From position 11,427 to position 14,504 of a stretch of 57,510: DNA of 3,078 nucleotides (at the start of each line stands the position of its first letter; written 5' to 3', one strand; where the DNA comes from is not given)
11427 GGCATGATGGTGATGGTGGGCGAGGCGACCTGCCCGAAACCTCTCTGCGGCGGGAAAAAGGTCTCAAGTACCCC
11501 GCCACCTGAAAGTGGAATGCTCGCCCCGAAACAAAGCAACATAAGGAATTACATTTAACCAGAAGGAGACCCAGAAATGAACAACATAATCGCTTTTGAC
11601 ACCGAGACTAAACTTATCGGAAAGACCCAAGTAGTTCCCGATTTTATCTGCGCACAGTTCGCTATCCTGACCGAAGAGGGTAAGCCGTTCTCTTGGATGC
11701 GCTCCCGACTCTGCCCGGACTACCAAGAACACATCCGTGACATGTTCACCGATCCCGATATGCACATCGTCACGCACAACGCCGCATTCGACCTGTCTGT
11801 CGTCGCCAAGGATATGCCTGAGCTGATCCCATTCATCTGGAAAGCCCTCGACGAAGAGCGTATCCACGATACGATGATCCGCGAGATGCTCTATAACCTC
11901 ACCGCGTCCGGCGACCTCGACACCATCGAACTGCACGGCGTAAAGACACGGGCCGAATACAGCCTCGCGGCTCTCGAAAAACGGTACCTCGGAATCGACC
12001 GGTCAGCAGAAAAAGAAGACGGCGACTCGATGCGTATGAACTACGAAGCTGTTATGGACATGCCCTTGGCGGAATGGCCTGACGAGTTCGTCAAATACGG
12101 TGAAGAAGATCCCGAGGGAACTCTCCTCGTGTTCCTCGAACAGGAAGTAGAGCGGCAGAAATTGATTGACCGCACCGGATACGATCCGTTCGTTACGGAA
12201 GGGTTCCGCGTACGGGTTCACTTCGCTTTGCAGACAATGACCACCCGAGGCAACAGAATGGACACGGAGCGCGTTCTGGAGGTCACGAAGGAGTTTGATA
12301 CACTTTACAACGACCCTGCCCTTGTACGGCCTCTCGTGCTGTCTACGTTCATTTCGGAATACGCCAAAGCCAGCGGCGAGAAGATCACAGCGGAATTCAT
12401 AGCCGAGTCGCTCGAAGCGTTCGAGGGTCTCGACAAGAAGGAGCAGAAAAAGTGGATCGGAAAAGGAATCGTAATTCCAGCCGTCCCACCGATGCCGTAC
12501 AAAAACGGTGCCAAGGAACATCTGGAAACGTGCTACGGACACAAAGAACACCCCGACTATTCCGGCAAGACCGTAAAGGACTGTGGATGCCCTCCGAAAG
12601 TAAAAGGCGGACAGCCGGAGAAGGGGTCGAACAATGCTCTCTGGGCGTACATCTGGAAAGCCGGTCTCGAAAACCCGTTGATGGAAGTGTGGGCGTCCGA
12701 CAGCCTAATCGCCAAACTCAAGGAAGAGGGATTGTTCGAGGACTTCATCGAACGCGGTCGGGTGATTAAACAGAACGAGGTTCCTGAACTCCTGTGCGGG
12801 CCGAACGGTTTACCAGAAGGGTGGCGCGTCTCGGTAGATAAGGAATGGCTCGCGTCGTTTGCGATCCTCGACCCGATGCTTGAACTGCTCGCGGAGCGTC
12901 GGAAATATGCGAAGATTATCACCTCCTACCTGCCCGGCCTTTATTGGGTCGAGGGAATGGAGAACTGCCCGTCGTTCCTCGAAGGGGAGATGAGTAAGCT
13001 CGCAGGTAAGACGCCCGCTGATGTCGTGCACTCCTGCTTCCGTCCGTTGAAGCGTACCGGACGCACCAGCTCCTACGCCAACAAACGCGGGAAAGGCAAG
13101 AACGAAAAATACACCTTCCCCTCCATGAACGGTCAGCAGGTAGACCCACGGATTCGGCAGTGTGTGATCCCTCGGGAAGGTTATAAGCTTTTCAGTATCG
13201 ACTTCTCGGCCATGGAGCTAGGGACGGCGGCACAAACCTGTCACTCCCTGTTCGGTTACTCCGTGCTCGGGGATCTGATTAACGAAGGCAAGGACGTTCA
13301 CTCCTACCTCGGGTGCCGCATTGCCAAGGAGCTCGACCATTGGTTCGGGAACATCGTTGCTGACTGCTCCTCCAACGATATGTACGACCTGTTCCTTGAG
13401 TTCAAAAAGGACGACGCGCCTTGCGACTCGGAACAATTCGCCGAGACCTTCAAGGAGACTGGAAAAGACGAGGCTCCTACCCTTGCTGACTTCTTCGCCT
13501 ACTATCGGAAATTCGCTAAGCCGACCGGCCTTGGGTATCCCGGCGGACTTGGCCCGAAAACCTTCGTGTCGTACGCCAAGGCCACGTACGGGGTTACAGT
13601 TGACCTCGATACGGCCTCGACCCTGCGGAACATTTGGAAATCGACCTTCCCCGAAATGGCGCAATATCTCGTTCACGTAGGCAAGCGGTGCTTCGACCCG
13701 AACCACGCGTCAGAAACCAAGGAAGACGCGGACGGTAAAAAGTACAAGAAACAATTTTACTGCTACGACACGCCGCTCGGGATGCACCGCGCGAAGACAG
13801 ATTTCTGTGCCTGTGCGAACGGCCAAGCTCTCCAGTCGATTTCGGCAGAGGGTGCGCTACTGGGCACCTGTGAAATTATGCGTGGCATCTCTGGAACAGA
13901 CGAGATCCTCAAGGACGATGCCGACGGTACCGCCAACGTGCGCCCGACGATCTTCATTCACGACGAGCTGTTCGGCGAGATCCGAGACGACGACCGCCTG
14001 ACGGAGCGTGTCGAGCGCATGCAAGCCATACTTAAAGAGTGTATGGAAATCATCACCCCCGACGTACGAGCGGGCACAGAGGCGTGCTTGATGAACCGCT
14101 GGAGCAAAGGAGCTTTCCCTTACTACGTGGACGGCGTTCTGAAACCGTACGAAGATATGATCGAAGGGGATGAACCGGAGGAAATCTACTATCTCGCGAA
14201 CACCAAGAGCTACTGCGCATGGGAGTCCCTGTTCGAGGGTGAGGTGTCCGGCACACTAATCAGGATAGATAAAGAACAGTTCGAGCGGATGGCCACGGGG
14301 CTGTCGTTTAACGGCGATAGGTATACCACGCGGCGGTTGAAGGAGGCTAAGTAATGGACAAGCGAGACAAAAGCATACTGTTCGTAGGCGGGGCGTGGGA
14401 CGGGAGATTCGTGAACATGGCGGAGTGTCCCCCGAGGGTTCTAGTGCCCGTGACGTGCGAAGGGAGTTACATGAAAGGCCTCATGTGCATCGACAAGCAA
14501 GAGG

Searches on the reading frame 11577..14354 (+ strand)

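Call 101: search_protein_families(library=phrogs, proteins=[window:11577-14354:+], max_evalue=0.001)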
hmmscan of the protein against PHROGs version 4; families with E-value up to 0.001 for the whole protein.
window:11577-14354:+ (925 aa): 1 family
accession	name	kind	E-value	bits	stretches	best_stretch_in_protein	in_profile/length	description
phrog_17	-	DNA, RNA and nucleotide metabolism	5.2e-39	135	1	1-835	669-1223/1445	DNA polymerase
